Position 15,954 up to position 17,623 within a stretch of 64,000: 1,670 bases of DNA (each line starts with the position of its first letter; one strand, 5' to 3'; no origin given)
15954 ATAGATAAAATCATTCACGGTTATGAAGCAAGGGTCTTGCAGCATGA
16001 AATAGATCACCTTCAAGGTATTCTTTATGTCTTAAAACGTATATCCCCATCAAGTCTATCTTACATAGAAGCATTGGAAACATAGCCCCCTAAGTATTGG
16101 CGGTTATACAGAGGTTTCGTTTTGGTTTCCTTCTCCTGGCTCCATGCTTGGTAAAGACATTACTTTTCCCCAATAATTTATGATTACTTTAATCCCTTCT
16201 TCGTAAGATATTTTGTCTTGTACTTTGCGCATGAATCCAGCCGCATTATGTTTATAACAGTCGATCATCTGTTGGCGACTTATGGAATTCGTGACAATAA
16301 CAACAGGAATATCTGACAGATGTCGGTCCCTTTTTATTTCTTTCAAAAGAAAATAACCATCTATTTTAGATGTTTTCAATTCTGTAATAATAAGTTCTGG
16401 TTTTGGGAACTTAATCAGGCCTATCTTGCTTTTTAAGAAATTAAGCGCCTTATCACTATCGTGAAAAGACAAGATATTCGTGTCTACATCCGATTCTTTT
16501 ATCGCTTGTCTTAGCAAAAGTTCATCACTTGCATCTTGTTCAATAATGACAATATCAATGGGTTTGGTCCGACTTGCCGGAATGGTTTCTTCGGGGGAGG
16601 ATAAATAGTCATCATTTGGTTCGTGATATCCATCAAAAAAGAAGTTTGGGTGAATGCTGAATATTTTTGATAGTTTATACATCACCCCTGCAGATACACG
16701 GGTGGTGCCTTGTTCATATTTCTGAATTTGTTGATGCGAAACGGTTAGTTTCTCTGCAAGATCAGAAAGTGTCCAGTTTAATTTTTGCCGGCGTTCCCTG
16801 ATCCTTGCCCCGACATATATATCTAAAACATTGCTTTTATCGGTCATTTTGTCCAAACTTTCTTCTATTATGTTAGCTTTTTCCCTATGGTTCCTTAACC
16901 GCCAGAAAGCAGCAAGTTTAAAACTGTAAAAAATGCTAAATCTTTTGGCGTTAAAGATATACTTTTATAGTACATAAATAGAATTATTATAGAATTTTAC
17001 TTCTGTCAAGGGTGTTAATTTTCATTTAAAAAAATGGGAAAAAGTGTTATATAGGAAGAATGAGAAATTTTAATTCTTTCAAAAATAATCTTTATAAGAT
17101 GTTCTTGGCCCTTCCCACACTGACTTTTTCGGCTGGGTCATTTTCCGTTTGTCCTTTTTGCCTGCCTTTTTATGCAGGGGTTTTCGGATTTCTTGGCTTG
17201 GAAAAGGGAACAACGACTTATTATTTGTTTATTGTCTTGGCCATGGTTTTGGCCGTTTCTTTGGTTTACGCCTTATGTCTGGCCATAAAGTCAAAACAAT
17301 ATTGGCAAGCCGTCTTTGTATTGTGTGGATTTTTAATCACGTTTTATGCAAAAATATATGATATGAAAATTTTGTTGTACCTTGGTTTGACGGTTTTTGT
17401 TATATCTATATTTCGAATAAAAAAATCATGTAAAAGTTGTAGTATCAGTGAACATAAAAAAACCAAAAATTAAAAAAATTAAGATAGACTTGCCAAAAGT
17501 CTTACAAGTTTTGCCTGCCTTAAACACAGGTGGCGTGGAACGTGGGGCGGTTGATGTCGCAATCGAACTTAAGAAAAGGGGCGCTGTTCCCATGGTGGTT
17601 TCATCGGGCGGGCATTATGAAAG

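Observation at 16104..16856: XRE-HTH fused N-terminally to a receiver domain whose phospho-acceptor Asp appears replaced by Glu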

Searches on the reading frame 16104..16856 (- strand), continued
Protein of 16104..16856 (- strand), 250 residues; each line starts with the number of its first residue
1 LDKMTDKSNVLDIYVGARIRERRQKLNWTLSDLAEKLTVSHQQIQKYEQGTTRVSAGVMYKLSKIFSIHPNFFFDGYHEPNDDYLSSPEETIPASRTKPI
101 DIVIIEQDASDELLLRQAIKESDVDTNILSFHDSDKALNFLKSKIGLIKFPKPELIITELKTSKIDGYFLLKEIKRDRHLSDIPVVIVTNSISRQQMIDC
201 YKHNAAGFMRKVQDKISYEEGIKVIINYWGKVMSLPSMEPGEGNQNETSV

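Call 16: search_protein_families(library=pfam, proteins=[L004:4371-5981:+, L012:3927-5990:+, L003:6726-8918:-, L031:5054-5989:+, L032:4983-5978:+, L021:4839-5981:+, L009:7353-9329:+, L007:6656-7546:-, L007:7539-8489:+], max_evalue=0.0001)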
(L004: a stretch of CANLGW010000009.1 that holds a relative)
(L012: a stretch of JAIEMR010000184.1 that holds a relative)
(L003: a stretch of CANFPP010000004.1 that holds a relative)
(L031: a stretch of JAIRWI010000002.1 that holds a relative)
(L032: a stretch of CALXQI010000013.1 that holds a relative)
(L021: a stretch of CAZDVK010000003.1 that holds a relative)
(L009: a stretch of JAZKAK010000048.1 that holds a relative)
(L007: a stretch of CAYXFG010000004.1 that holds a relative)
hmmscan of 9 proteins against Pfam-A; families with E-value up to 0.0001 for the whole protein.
L004:4371-5981:+ (536 aa): 4 families
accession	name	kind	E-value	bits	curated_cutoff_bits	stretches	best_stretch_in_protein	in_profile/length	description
PF02518.31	HATPase_c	-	6.4e-25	88.2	26.4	1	419-529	1-110/111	Histidine kinase-, DNA gyrase B-, and HSP90-like ATPase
PF08447.18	PAS_3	-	4e-10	40.3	25.6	1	71-136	23-86/89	PAS fold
PF00512.31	HisKA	-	3.7e-09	37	26.9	1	311-377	2-65/66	His Kinase A (phospho-acceptor) domain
PF08448.16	PAS_4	-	1.9e-05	25.3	23.1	1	184-290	3-108/110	PAS fold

L012:3927-5990:+ (687 aa): 8 families
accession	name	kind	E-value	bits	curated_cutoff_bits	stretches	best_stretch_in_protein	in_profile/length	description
PF02518.31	HATPase_c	-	2.1e-24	86.6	26.4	1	568-678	1-109/111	Histidine kinase-, DNA gyrase B-, and HSP90-like ATPase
PF08447.18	PAS_3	-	2.2e-21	76.4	25.6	1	41-129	4-89/89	PAS fold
PF13185.12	GAF_2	-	4.8e-11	43.5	28.6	1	167-312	6-135/136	GAF domain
PF08448.16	PAS_4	-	1e-10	42.3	23.1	1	333-440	2-109/110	PAS fold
PF00512.31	HisKA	-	1.3e-10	41.5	26.9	1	460-526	2-65/66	His Kinase A (phospho-acceptor) domain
PF00989.32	PAS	-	5.5e-09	36.5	22.6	1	329-429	4-106/113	PAS fold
PF13426.13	PAS_9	-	3.3e-07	31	27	0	42-133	17-102/103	PAS domain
PF01590.32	GAF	-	4.4e-05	24.5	22.4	1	168-310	5-131/133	GAF domain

L003:6726-8918:- (730 aa): 6 families
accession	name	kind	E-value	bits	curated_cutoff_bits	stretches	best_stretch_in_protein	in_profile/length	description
PF02518.31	HATPase_c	-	1.8e-27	96.4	26.4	1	619-728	2-110/111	Histidine kinase-, DNA gyrase B-, and HSP90-like ATPase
PF08447.18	PAS_3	-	1.6e-23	83.2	25.6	1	276-356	9-87/89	PAS fold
PF00512.31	HisKA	-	2.1e-14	53.7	26.9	1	510-576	2-65/66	His Kinase A (phospho-acceptor) domain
PF08448.16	PAS_4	-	3.1e-12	47.1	23.1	1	133-234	7-108/110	PAS fold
PF00989.32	PAS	-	1.8e-06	28.3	22.6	0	123-187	3-71/113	PAS fold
PF13426.13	PAS_9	-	7.4e-05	23.4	27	0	137-232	6-102/103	PAS domain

L031:5054-5989:+ (311 aa): 0 families

L032:4983-5978:+ (331 aa): 0 families

L021:4839-5981:+ (380 aa): 2 families
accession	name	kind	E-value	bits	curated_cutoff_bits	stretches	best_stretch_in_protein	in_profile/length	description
PF02518.31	HATPase_c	-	2.2e-24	86.5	26.4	1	262-371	2-109/111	Histidine kinase-, DNA gyrase B-, and HSP90-like ATPase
PF00512.31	HisKA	-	7e-09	36.1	26.9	1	153-218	2-64/66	His Kinase A (phospho-acceptor) domain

L009:7353-9329:+ (658 aa): 4 families
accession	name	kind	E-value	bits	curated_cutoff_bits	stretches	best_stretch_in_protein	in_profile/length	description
PF02518.31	HATPase_c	-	1.9e-22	80.2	26.4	1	547-655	2-109/111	Histidine kinase-, DNA gyrase B-, and HSP90-like ATPase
PF08447.18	PAS_3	-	1.8e-13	51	25.6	1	47-123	14-88/89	PAS fold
PF08448.16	PAS_4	-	2.2e-12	47.6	23.1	1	309-417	3-109/110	PAS fold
PF00512.31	HisKA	-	1.9e-11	44.3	26.9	1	437-503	2-65/66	His Kinase A (phospho-acceptor) domain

L007:6656-7546:- (296 aa): 1 family
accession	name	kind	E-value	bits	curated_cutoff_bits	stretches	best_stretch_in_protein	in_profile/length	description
PF01571.26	GCV_T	-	7.9e-09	35.6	25.6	1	18-93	44-120/255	Aminomethyltransferase folate-binding domain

L007:7539-8489:+ (316 aa): 1 family
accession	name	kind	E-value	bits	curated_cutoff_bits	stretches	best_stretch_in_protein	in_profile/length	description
PF01075.23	Glyco_transf_9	-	5.6e-22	78.7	22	1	149-277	104-229/247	Glycosyltransferase family 9 (heptosyltransferase)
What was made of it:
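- Closest known: Phytochrome-associated single-domain response regulators. Different: In Asp-bearing relatives the partner kinases are PAS/GAF-HisKA proteins with no phytochrome-specific Pfam domain detected (call 16).
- Neighbours: PAS/GAF-HisKA-HATPase_c kinases are confirmed by Pfam (call 16).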

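Call 21: predict_structure(alignment_id=A1)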
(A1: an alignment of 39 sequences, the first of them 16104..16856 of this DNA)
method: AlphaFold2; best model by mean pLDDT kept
length: 250 residues; sequences in the alignment: 39
mean_pLDDT: 85.5   pTM: 0.61
mean pLDDT of the five models: 85.5, 85.0, 84.9, 84.6, 83.4
residues with pLDDT >= 90: 156; 70-90: 60; 50-70: 14; < 50: 20
segments of 3 or more residues with pLDDT < 50: 1-5, 83-89, 243-250
pLDDT, mean of each block of 10 residues (from residue 1): 53 95 96 97 96 94 96 82 47 85 94 94 95 91 82 93 72 93 94 88 95 87 96 84 40
secondary structure, 60 per line:
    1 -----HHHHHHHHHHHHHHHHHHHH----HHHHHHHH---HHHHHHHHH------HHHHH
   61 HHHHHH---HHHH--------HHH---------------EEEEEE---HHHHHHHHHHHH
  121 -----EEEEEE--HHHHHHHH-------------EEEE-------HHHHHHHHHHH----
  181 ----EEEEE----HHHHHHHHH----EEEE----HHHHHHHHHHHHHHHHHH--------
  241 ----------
elements in order: H6-25 H30-37 H41-49 H56-66 H70-73 E100-105 H109-120 E126-131 H134-141 E155-158 H166-176 E185-189 H194-202 E207-210 H215-232
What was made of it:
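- On Response regulator receiver domain (Pfam PF00072, CheY-like): The AF2 model has 5 strands and 5 helices (call 21).
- On XRE/Cro-C1 HTH (Pfam PF01381): Helices span residues 6-73 (call 21).
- Checked: The AlphaFold2 model (mean pLDDT 85.5) has a five-helix HTH at 6-73, a disordered linker at about 74-98, and a (beta-alpha)5 domain at 100-232 (call 21). In the model each of these residues sits at the C-terminal end of beta1, beta3, beta4 or beta5 (call 21).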

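Call 27: fold_search(model_id=the predicted structure, library=pdb)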
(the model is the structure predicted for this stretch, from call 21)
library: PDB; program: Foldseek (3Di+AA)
matches with E <= 10: 1666; with E <= 0.001: 450
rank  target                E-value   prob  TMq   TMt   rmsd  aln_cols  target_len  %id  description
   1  1i3c_B                1.2e-11  1.00  0.52  0.90   2.1       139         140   27  RESPONSE REGULATOR FOR CYANOBACTERIAL PHYTOCHROME, RCP1 (released 2002-03-06)
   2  6xvu_A                5.4e-11  1.00  0.51  0.89   2.2       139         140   26  Bacteriophytochrome response regulator from Deinococcus radiodurans (released 2021-06-30)
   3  1k68_A                6.4e-11  1.00  0.53  0.92   1.9       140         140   26  Crystal Structure of the Phosphorylated Cyanobacterial Phytochrome Response Regulator RcpA (released 2003-12-16)
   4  1i3c_A                1.1e-10  1.00  0.52  0.87   2.1       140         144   27  RESPONSE REGULATOR FOR CYANOBACTERIAL PHYTOCHROME, RCP1 (released 2002-03-06)
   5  6xvu_C                1.3e-10  1.00  0.51  0.89   2.3       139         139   26  Bacteriophytochrome response regulator from Deinococcus radiodurans (released 2021-06-30)
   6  6xvu_D                2.8e-10  1.00  0.52  0.89   2.4       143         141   25  Bacteriophytochrome response regulator from Deinococcus radiodurans (released 2021-06-30)
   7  1k66_A                3.2e-10  1.00  0.53  0.86   3.0       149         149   26  Crystal Structure of the Cyanobacterial Phytochrome Response Regulator, RcpB (released 2003-12-16)
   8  1jlk_B                3.5e-10  1.00  0.51  0.89   2.1       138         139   28  Crystal structure of the Mn(2+)-bound form of response regulator Rcp1 (released 2002-03-13)
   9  3heb_A                7.4e-10  1.00  0.49  0.83   3.6       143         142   26  Crystal Structure of Response regulator receiver domain from Rhodospirillum rubrum (released 2009-05-19)
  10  1jlk_A                7.9e-10  1.00  0.52  0.90   2.0       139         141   27  Crystal structure of the Mn(2+)-bound form of response regulator Rcp1 (released 2002-03-13)
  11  4zyl_A                7.7e-09  1.00  0.50  0.84   2.2       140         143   17  Crystal structure of response regulator RPA3017 in red light signaling of R. palustris (released 2015-10-14)
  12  4zyl_B                8.2e-09  1.00  0.51  0.85   2.2       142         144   17  Crystal structure of response regulator RPA3017 in red light signaling of R. palustris (released 2015-10-14)
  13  8wiw_4                1.1e-07  1.00  0.44  0.81   2.9       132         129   23  Cryo-EM structure of the flagellar C ring in the CW state (released 2024-09-04)
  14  1u8t_B                1.1e-07  1.00  0.44  0.82   2.9       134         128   23  Crystal structure of CheY D13K Y106W alone and in complex with a FliM peptide (released 2004-10-05)
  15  3myy_A                1.1e-07  1.00  0.44  0.81   2.9       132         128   23  Structure of E. Coli CheY mutant A113P bound to Beryllium fluoride (released 2011-05-11)
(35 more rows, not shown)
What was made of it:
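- On Response regulator receiver domain (Pfam PF00072, CheY-like): TM 0.87-0.92 to Rcp1, RcpA and DrRR (call 27).
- Checked: Foldseek against PDB gives TM 0.87-0.92 to Rcp1, RcpA and DrRR (call 27).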

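Call 28: search_protein_representatives(alignment_id=A1)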
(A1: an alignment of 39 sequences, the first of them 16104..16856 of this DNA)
Query: 39 sequences, 241 profile positions. Proteins with E-value up to 0.001 (for the whole library): 298787; up to 1e-10: 54183; up to 1e-30: 546. The best 150 are listed.
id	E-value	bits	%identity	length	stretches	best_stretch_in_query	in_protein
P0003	5.1e-104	363.1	-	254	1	5-240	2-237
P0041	3.5e-90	317.8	-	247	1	4-239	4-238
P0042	1.5e-89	315.7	-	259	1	9-240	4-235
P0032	1.0e-88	313.0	-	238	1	6-239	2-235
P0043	8.1e-88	310.1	-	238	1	8-238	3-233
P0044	5.2e-86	304.2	-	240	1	3-240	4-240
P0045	7.0e-86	303.8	-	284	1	4-239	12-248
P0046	5.0e-84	297.7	-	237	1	8-239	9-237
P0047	2.4e-82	292.2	-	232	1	8-239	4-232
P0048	2.5e-81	288.8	-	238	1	7-240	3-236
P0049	6.4e-80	284.2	-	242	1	6-239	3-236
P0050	2.4e-78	279.1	-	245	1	7-240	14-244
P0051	2.6e-78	279.0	-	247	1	6-240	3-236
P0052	3.9e-78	278.4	-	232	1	6-239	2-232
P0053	1.9e-77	276.1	-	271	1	7-239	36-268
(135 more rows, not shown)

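Call 32: find_encoding_contigs(protein=P0004, flank=4000, max_places=3)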
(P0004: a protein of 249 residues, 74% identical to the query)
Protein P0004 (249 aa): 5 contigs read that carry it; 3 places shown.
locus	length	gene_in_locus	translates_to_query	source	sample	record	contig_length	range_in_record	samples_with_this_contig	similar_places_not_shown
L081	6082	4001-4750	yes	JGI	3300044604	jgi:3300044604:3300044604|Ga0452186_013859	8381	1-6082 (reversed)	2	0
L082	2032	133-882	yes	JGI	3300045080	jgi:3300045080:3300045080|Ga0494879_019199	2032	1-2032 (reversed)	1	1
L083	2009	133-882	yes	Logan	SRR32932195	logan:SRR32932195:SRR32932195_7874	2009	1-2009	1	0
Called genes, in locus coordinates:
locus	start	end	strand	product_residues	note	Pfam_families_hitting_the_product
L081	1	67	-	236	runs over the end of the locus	PF19069:DUF5765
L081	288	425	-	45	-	-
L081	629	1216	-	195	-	-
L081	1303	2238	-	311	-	PF01075:Glyco_transf_9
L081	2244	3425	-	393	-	PF13439:Glyco_transf_4, PF13477:Glyco_trans_4_2, PF13579:Glyco_trans_4_4, PF20706:GT4-conflict (weak), PF00534:Glycos_transf_1, PF13692:Glyco_trans_1_4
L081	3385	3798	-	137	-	-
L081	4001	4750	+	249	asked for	PF01381:HTH_3, PF12844:HTH_19, PF13443:HTH_26 (weak), PF13560:HTH_31, PF00072:Response_reg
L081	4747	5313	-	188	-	PF01327:Pep_deformylase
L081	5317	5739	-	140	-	-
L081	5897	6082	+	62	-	?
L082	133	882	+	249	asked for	PF01381:HTH_3, PF12844:HTH_19, PF13443:HTH_26 (weak), PF13560:HTH_31, PF00072:Response_reg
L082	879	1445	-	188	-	PF01327:Pep_deformylase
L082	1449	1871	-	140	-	-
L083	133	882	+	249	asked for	PF01381:HTH_3, PF12844:HTH_19, PF13443:HTH_26 (weak), PF13560:HTH_31, PF00072:Response_reg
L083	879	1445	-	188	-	PF01327:Pep_deformylase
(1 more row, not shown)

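Call 33: find_encoding_contigs(protein=P0003, flank=4000, max_places=3)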
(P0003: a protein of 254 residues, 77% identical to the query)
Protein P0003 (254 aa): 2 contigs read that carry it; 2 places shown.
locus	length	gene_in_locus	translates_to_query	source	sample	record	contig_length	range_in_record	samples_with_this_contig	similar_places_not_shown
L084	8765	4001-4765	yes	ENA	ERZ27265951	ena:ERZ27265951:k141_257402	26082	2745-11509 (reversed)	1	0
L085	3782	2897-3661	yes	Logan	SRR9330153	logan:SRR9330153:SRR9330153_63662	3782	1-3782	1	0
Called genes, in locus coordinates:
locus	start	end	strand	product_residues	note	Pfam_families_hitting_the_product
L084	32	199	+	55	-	-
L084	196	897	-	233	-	-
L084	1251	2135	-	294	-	PF01075:Glyco_transf_9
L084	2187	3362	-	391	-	PF13439:Glyco_transf_4, PF13477:Glyco_trans_4_2 (weak), PF13579:Glyco_trans_4_4, PF20706:GT4-conflict (weak), PF00534:Glycos_transf_1, PF13692:Glyco_trans_1_4, PF13524:Glyco_trans_1_2 (weak)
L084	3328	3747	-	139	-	-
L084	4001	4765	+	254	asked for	PF01381:HTH_3, PF12844:HTH_19 (weak), PF13443:HTH_26 (faint), PF13560:HTH_31, PF00072:Response_reg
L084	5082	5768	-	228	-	PF12686:DUF3800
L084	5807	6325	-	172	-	PF01327:Pep_deformylase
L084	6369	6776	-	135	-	-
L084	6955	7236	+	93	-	-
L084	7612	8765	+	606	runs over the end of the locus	-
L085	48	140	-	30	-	-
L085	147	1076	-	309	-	PF01075:Glyco_transf_9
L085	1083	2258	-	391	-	PF13439:Glyco_transf_4, PF13477:Glyco_trans_4_2 (weak), PF13579:Glyco_trans_4_4, PF20706:GT4-conflict (weak), PF00534:Glycos_transf_1, PF13692:Glyco_trans_1_4, PF13524:Glyco_trans_1_2 (weak)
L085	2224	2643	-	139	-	-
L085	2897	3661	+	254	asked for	PF01381:HTH_3, PF12844:HTH_19 (weak), PF13443:HTH_26 (faint), PF13560:HTH_31, PF00072:Response_reg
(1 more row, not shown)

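Call 40: find_encoding_contigs(protein=P0022, flank=6000, max_places=1)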
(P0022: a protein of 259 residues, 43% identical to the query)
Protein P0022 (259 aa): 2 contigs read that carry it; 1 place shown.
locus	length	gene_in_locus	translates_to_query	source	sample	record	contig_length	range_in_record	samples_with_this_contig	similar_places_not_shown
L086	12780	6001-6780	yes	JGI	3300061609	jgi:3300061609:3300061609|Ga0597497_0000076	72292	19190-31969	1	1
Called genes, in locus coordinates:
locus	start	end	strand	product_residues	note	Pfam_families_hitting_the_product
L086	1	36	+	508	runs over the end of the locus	PF03219:TLC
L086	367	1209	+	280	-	PF13512:TPR_18, PF13525:YfiO, PF13174:TPR_6 (faint), PF13428:TPR_14 (faint), PF13432:TPR_16 (faint), PF14559:TPR_19 (faint)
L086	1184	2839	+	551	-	PF02463:SMC_N, PF13175:AAA_15, PF13476:AAA_23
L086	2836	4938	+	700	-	PF22745:Nlig-Ia, PF01653:DNA_ligase_aden, PF03120:OB_DNA_ligase, PF03119:DNA_ligase_ZBD, PF12826:HHH_2, PF00533:BRCT, PF12738:PTCB-BRCT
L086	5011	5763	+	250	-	PF13098:Thioredoxin_2 (weak), PF13462:Thioredoxin_4, PF01323:DSBA, PF13743:Thioredoxin_5 (weak)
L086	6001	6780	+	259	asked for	PF01381:HTH_3, PF12844:HTH_19 (weak), PF13560:HTH_31 (weak), PF00072:Response_reg (weak)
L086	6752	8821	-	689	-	PF02092:tRNA_synt_2f, PF05746:DALR_1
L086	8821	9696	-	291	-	PF02091:tRNA-synt_2e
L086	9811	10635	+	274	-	PF00106:adh_short, PF13561:adh_short_C2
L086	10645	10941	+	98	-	PF02325:CCB3_YggT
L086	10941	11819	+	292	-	PF00763:THF_DHG_CYH, PF02882:THF_DHG_CYH_C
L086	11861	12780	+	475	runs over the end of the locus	-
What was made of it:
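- The host lineage appears to be a reduced-genome intracellular group; an ATP/ADP translocase is seen in L086 (call 40).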

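Call 41: find_encoding_contigs(protein=P0008, flank=6000, max_places=1)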
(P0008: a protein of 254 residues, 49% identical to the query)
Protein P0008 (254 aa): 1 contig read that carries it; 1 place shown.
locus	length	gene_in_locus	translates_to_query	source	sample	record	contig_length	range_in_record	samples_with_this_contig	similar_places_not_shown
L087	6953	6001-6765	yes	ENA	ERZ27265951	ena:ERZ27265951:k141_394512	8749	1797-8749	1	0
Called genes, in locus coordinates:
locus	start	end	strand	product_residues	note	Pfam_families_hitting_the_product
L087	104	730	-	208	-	-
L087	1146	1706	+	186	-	-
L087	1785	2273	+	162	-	PF23310:TPR_27 (faint), PF08238:Sel1 (weak)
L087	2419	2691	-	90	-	PF00216:Bac_DNA_binding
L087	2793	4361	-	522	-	PF02689:Herpes_Helicase (faint), PF05970:PIF1, PF13604:AAA_30, PF13245:AAA_19, PF13280:WYL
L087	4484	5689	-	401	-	PF13173:AAA_14, PF13635:DUF4143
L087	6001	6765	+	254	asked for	PF01381:HTH_3, PF13560:HTH_31 (weak), PF00072:Response_reg (weak)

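Call 42: find_encoding_contigs(protein=P0010, flank=6000, max_places=1)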
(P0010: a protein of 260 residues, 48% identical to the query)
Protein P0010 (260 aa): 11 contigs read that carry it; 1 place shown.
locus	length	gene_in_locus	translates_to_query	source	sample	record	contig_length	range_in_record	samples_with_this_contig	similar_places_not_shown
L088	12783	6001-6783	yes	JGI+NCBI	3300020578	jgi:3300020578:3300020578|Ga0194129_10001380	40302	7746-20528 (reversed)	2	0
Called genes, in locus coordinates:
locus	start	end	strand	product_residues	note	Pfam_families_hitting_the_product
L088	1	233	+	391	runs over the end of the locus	PF13609:Porin_4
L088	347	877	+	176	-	PF12100:DUF3576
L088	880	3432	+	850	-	PF00133:tRNA-synt_1, PF01406:tRNA-synt_1e (faint), PF09334:tRNA-synt_1g, PF13603:tRNA-synt_1_2, PF00133:tRNA-synt_1, PF09334:tRNA-synt_1g (weak), PF08264:Anticodon_1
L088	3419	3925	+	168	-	PF04390:LptE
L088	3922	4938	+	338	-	-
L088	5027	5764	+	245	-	PF13462:Thioredoxin_4, PF13098:Thioredoxin_2 (faint), PF01323:DSBA, PF13743:Thioredoxin_5 (weak)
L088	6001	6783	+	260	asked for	PF01381:HTH_3, PF12844:HTH_19 (weak), PF13560:HTH_31 (weak), PF00072:Response_reg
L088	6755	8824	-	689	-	PF02092:tRNA_synt_2f, PF05746:DALR_1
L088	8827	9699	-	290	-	PF02091:tRNA-synt_2e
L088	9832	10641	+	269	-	PF00106:adh_short, PF13561:adh_short_C2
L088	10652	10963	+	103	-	PF02325:CCB3_YggT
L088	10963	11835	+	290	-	PF00763:THF_DHG_CYH, PF02882:THF_DHG_CYH_C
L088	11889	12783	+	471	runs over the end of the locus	-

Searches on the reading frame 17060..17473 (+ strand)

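Call 10: search_protein_families(library=pfam, proteins=[window:17060-17473:+], max_evalue=0.001)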
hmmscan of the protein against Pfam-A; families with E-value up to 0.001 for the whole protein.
window:17060-17473:+ (137 aa): 0 families

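Call 49: search_protein_families(library=ncbifam, proteins=[window:17060-17473:+], max_evalue=0.1)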
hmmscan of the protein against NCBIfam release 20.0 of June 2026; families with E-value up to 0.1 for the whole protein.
window:17060-17473:+ (137 aa): 1 family
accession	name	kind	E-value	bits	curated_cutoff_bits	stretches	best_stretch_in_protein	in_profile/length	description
NF046093.1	AZOBR_p60025_fam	subfamily_domain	0.0057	15.9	150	1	35-104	97-167/232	AZOBR_p60025 family cell surface glycopolymer formation protein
